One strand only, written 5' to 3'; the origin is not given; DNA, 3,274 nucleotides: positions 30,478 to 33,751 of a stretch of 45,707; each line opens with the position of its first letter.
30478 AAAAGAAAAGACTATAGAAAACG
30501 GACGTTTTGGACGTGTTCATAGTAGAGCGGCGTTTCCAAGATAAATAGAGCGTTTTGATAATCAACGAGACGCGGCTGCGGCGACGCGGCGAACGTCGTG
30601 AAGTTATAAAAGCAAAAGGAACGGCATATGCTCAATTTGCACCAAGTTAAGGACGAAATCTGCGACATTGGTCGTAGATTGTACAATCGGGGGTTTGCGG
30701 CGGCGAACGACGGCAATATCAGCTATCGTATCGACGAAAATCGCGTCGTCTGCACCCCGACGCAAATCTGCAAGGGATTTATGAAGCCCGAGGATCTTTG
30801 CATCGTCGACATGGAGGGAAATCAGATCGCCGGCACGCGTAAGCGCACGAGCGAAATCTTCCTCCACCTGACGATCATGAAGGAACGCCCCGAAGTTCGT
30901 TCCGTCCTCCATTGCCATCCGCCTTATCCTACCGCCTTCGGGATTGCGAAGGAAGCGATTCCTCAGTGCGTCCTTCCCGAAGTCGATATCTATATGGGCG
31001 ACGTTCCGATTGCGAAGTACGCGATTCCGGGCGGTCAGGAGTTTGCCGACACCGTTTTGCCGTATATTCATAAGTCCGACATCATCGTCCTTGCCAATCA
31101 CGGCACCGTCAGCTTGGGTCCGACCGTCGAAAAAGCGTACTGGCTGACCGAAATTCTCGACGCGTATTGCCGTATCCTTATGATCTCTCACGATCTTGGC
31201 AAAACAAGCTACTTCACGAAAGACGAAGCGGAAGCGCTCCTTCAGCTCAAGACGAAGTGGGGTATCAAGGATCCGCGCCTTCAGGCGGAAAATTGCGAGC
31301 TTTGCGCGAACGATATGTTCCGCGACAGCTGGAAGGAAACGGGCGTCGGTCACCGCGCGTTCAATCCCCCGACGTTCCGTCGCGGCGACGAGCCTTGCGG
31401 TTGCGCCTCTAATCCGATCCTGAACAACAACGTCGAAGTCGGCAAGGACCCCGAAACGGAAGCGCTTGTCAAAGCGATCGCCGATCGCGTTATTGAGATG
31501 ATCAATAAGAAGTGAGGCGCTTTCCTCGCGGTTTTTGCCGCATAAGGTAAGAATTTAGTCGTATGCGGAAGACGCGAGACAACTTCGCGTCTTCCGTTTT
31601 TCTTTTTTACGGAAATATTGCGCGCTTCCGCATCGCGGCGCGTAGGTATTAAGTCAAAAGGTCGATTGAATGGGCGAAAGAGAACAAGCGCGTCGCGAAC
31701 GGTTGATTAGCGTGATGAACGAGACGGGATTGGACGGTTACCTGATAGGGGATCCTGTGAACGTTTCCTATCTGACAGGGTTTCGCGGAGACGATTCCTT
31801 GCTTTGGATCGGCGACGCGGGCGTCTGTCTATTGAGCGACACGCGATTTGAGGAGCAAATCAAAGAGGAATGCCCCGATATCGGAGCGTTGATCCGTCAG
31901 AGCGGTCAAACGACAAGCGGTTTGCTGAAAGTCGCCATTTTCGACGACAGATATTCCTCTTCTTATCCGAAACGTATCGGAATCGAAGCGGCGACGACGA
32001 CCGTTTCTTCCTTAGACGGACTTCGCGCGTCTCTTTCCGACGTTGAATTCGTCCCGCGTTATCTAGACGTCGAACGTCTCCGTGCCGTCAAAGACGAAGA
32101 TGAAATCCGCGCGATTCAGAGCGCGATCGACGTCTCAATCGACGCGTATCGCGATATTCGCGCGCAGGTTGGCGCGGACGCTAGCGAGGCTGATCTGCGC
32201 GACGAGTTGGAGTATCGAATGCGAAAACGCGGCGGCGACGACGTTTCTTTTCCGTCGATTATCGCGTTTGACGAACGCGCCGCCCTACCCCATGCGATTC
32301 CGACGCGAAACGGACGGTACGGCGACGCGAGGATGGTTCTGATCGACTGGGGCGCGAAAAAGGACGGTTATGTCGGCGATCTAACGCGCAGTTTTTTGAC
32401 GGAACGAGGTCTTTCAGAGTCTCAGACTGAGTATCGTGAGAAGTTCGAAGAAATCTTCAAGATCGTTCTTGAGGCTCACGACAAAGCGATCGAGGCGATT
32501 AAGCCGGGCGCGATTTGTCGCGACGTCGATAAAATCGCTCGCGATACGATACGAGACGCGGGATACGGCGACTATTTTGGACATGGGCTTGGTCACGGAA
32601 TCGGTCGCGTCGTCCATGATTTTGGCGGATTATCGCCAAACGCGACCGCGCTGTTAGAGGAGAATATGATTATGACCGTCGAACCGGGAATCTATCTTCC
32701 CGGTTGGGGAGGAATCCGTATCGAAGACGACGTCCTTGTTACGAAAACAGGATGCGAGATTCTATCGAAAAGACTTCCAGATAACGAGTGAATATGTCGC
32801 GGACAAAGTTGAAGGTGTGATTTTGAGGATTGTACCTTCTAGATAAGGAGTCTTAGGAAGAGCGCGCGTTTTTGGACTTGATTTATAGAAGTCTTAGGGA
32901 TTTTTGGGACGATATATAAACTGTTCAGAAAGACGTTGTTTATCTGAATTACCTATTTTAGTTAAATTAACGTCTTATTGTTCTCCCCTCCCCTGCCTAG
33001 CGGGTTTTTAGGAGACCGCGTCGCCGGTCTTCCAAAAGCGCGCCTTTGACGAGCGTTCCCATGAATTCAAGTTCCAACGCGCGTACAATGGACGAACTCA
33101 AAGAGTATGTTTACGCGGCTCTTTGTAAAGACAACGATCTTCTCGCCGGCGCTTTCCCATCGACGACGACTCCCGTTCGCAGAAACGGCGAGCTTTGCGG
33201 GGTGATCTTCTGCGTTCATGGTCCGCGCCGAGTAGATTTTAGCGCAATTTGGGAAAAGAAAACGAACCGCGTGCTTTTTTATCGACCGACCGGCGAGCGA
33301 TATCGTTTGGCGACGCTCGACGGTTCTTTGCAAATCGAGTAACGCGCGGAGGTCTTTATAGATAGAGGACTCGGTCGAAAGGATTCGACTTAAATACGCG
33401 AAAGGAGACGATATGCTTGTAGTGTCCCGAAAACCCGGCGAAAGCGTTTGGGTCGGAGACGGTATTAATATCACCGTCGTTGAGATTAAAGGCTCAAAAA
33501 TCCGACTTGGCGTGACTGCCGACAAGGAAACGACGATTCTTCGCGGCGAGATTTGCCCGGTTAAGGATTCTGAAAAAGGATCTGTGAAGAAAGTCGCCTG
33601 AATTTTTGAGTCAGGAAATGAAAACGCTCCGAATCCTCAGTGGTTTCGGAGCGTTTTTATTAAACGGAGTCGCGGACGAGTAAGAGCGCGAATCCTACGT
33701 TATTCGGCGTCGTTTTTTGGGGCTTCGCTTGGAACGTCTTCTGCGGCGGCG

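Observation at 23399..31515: Bacterial microcompartment operon: PVM-type core with a minimal shell and two unassigned components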

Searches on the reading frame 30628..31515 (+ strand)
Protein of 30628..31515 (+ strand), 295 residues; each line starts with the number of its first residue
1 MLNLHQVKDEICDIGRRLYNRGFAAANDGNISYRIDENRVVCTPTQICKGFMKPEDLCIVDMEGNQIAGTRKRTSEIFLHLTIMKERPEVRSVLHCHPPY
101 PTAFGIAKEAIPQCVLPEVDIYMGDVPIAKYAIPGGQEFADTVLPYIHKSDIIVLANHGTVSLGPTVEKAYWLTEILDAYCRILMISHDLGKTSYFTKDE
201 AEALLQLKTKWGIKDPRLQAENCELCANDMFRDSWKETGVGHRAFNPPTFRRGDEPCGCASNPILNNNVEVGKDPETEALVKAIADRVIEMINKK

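Call 5: search_protein_families(library=pfam, proteins=[window:30628-31515:+], max_evalue=0.01)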
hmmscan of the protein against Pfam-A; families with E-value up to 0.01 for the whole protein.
window:30628-31515:+ (295 aa): 1 family
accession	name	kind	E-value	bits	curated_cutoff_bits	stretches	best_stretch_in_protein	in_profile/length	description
PF00596.27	Aldolase_II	-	7.6e-46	156.7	22.2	1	10-184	2-182/183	Class II Aldolase and Adducin N-terminal domain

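Call 62: search_protein_families(library=ncbifam, proteins=[window:30628-31515:+], max_evalue=0.001)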
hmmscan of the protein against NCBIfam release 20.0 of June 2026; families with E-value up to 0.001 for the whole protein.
window:30628-31515:+ (295 aa): 30 families (the best 25 are shown)
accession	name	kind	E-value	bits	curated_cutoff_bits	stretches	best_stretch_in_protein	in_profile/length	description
NF043034.1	OxoTetrPhDc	equivalog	2.1e-38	132.2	250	1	5-202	3-202/205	3-oxo-tetronate 4-phosphate decarboxylase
NF040649.1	FucA_Meth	equivalog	2.2e-34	118.9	250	1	9-188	4-177/179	L-fuculose phosphate aldolase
NF005123.0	PRK06557.1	subfamily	5.9e-33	114.4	251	1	4-205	9-213/223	L-ribulose-5-phosphate 4-epimerase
NF006208.0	PRK08333.1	equivalog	3.6e-30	105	267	1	6-183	4-179/189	aldolase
NF005302.0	PRK06833.1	equivalog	6.5e-27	94.4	264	1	4-212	3-211/214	L-fuculose-phosphate aldolase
NF053831.1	RU1PAldHalo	equivalog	4.7e-24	85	300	1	26-206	22-201/208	ribulose-1-phosphate aldolase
NF004527.0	PRK05874.1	equivalog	4.9e-24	85.1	308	1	12-193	12-195/218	L-fuculose-phosphate aldolase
NF006413.0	PRK08660.1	equivalog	5.1e-23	81.9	203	1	8-188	3-178/184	aldolase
NF005984.0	PRK08087.1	subfamily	4.1e-20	72.5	264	1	6-189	5-190/215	L-fuculose-phosphate aldolase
TIGR03328.1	salvage_mtnB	equivalog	6.5e-20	71.5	137.05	1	11-98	1-89/194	methylthioribulose 1-phosphate dehydratase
TIGR01086.1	fucA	equivalog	2.8e-19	69.7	400.25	1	9-189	7-189/214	L-fuculose-phosphate aldolase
NF006672.0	PRK09220.1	equivalog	1.5e-17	63.6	226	1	5-105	9-109/209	methylthioribulose 1-phosphate dehydratase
NF004979.0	PRK06357.1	equivalog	8.1e-17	61.3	216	1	8-178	7-189/221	hypothetical protein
NF002963.0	PRK03634.1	equivalog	2e-16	59.9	170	1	71-214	112-266/274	rhamnulose-1-phosphate aldolase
NF006047.0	PRK08193.1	subfamily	3.9e-16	59.3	257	1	4-130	2-129/231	L-ribulose-5-phosphate 4-epimerase AraD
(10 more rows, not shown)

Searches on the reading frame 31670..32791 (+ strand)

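Call 5: search_protein_families(library=pfam, proteins=[window:31670-32791:+], max_evalue=0.01)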
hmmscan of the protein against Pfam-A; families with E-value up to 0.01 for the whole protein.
window:31670-32791:+ (373 aa): 2 families
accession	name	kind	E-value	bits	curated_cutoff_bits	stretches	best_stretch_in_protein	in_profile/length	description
PF00557.29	Peptidase_M24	-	2.9e-59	200.8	23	1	148-359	2-208/208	Metallopeptidase family M24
PF01321.24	Creatinase_N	-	5e-18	66.3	22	1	8-140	1-128/128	Creatinase/Prolidase N-terminal domain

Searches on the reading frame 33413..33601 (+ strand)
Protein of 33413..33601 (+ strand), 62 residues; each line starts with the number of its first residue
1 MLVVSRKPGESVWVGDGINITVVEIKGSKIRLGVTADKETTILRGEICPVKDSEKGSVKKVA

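Call 5: search_protein_families(library=pfam, proteins=[window:33413-33601:+], max_evalue=0.01)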
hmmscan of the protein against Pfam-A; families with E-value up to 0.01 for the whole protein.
window:33413-33601:+ (62 aa): 1 family
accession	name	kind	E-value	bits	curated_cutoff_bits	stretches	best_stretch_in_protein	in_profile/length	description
PF02599.21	CsrA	-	4.8e-19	68.5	27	1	1-48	1-48/53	Global regulator protein family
